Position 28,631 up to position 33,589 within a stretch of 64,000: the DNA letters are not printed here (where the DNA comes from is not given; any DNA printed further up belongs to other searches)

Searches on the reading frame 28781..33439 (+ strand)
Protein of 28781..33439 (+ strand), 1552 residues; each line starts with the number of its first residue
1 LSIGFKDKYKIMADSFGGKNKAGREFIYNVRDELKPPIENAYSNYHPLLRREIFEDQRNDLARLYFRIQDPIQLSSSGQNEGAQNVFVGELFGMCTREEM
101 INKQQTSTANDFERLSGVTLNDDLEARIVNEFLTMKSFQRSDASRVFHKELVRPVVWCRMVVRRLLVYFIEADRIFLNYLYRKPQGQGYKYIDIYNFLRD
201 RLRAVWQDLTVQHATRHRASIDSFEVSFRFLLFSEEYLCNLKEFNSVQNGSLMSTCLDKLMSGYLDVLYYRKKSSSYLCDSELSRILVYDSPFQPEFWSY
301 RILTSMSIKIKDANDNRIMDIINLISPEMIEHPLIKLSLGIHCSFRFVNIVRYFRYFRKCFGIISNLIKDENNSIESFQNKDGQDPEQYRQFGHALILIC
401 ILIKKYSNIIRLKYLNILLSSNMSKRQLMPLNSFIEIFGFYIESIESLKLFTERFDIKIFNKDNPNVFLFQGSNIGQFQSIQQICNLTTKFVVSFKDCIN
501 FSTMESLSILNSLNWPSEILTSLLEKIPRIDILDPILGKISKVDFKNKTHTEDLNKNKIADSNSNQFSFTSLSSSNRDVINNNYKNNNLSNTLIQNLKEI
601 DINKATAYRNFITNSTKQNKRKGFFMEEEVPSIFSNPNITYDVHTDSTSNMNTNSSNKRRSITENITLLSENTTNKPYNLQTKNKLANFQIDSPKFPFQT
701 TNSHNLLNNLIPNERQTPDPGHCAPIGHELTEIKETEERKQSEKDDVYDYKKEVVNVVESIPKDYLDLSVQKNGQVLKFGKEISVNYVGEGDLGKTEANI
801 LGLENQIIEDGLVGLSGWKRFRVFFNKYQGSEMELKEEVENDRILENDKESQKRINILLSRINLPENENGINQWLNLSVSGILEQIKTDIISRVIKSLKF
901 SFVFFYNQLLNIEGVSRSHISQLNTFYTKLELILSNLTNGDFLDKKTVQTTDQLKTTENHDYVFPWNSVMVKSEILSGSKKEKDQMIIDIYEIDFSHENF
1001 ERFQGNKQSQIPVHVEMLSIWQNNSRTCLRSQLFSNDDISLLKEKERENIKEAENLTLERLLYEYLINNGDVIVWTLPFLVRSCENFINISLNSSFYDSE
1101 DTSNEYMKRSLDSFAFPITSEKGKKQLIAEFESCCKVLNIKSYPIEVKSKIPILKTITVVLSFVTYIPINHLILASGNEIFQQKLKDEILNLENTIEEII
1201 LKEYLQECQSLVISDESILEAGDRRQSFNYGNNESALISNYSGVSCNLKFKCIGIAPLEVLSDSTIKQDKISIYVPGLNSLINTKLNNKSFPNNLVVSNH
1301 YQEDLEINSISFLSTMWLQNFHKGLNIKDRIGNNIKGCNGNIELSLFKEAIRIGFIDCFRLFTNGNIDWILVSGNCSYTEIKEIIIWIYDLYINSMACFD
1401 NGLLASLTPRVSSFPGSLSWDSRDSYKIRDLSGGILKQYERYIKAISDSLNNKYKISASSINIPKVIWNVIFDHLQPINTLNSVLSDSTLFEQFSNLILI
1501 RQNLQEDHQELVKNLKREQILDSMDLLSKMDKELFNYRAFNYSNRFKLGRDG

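Call 8: search_protein_families(library=pfam, proteins=[window:28781-33439:+])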
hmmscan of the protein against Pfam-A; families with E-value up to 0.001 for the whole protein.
window:28781-33439:+ (1552 aa): 1 family
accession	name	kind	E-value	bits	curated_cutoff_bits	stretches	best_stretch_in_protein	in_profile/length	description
PF03399.22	SAC3_GANP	-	1.7e-25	90.5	27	1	94-457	1-285/289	SAC3/GANP family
